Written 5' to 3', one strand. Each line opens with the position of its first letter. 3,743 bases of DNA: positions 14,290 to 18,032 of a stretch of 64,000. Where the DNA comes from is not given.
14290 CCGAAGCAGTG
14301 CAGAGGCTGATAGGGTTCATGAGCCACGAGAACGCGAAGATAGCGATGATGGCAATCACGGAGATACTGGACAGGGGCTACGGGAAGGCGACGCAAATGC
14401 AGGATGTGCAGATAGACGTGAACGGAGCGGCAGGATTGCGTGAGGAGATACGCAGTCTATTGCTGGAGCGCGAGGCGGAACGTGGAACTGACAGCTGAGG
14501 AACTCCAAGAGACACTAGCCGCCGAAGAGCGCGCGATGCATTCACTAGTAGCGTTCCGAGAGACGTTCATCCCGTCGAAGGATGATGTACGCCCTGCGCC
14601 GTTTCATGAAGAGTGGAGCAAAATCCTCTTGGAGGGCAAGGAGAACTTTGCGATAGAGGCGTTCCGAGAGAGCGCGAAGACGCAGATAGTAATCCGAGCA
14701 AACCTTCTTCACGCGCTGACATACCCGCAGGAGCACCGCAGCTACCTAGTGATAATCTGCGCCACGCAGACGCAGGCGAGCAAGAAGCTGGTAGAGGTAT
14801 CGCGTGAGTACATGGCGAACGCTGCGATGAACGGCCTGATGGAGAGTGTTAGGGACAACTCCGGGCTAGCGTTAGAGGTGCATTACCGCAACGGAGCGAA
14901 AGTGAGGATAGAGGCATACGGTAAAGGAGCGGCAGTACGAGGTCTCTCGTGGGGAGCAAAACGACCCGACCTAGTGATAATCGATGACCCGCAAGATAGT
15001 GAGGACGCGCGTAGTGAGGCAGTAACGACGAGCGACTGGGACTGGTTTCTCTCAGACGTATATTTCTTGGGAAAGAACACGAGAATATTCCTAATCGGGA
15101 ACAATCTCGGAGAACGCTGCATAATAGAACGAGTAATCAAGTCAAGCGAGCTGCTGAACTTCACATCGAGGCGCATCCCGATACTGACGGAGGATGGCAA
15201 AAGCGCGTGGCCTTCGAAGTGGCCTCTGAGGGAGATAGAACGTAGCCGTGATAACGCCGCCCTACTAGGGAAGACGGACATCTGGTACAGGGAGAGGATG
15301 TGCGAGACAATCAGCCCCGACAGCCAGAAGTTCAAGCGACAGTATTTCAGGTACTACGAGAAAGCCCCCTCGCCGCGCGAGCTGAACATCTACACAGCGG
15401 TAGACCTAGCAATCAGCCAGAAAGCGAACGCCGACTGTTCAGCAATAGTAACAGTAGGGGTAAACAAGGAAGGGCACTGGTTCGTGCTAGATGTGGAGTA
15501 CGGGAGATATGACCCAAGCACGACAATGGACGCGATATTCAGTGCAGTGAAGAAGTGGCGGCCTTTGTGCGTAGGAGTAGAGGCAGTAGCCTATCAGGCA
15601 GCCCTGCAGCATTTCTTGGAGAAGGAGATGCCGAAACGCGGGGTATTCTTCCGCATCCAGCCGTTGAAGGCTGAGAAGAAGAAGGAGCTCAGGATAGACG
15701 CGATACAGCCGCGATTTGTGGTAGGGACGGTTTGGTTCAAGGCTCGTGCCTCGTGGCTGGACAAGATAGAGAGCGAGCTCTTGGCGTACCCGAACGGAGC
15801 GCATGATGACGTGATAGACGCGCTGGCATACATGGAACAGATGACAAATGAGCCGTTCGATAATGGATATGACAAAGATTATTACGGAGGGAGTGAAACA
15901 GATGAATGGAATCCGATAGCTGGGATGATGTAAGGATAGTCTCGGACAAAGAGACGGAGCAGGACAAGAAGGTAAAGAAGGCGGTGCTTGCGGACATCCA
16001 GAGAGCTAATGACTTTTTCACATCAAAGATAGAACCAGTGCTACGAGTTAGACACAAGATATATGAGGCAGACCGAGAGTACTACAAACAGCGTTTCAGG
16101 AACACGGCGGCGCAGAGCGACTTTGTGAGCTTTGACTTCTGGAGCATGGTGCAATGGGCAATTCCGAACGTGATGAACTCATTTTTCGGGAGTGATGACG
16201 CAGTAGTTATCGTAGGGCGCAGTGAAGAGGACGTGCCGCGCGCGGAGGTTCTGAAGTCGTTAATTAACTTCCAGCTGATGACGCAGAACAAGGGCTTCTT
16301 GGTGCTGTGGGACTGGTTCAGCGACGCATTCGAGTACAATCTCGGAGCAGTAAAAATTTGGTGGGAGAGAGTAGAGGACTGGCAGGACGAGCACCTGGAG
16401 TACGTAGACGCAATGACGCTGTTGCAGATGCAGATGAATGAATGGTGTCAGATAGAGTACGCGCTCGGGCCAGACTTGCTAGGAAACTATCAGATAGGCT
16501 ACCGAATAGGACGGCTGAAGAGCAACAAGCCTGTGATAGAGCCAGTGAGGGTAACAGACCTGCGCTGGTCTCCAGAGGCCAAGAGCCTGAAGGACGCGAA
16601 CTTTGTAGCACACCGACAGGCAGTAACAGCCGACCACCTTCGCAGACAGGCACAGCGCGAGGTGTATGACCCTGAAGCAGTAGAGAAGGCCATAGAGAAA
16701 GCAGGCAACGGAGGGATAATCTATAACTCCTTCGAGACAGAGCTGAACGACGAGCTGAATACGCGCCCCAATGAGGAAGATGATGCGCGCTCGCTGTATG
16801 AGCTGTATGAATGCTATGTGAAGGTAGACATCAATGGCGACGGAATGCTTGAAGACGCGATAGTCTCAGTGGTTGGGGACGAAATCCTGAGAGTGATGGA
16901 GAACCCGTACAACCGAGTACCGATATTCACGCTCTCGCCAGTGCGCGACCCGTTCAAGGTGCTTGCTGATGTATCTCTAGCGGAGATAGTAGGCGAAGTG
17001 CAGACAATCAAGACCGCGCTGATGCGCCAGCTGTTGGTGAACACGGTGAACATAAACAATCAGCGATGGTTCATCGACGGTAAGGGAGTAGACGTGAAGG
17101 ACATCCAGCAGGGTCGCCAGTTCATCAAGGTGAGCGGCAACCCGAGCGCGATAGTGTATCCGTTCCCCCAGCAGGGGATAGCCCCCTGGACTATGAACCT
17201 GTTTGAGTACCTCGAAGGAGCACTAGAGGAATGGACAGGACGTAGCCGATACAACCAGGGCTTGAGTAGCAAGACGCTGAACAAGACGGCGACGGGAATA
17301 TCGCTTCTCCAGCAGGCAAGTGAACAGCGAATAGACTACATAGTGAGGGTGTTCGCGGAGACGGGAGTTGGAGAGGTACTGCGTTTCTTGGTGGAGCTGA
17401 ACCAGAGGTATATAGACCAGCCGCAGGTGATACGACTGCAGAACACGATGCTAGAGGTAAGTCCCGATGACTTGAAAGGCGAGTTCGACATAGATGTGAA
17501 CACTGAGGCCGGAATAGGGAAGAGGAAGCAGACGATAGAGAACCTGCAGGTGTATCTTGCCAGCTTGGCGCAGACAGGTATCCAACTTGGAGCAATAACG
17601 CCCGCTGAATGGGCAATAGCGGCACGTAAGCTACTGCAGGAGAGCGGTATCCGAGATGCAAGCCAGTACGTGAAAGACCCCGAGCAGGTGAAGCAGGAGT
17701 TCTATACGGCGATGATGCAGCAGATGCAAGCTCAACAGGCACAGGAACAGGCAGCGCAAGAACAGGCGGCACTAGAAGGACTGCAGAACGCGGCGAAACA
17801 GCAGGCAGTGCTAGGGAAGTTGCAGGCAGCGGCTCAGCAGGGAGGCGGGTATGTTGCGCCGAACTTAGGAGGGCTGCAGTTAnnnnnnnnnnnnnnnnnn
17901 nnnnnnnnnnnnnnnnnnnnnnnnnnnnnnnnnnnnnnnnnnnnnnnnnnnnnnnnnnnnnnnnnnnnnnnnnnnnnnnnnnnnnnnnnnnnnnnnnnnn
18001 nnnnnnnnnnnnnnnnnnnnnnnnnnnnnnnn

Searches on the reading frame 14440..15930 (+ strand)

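Call 10: search_protein_families(library=phrogs, max_evalue=0.001, proteins=[window:14440-15930:+])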
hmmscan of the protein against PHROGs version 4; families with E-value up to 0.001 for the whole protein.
window:14440-15930:+ (497 aa): 5 families
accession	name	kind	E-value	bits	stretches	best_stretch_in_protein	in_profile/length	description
phrog_38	-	head and packaging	1.3e-78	266.5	1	20-479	258-713/760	terminase large subunit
phrog_5573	-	head and packaging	6.9e-21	75.8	1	240-470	11-236/250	terminase large subunit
phrog_20726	-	unknown function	1.4e-13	51.9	1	315-464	1-168/199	-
phrog_979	-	head and packaging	1.1e-08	35.2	1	297-464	415-594/642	terminase large subunit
phrog_14112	-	unknown function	2.5e-05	24.9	1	75-208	110-244/247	-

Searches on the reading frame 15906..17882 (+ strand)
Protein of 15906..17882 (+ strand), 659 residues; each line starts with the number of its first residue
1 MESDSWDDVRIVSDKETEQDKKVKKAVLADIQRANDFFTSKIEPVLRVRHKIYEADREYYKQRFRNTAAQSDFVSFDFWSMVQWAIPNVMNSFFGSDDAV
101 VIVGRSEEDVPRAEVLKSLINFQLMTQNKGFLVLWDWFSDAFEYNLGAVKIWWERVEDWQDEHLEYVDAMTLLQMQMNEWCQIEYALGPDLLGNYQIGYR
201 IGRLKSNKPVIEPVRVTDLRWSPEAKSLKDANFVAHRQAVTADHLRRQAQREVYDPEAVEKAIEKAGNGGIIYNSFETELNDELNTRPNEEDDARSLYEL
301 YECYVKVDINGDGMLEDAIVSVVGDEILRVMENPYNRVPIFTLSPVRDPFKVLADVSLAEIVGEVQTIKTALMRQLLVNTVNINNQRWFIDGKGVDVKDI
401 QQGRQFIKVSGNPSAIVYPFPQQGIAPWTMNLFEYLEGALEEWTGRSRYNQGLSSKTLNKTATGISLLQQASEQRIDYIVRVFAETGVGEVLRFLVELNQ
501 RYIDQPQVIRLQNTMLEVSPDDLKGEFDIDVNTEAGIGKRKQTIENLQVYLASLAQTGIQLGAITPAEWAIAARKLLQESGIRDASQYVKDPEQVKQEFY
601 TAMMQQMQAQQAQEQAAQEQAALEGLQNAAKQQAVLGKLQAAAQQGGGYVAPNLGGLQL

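Call 10: search_protein_families(library=phrogs, max_evalue=0.001, proteins=[window:15906-17882:+])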
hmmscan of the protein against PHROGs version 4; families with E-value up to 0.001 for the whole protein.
window:15906-17882:+ (659 aa): 4 families
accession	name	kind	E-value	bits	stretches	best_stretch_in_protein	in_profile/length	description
phrog_1216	-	head and packaging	2.2e-89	301.8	1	20-644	13-649/714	portal protein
phrog_332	-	connector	2.5e-26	93.1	1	170-634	150-546/560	head-tail adaptor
phrog_156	-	head and packaging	8.3e-08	32.1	1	377-645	331-622/681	portal protein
phrog_449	-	connector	0.00037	20.1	1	539-629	425-514/520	head-tail adaptor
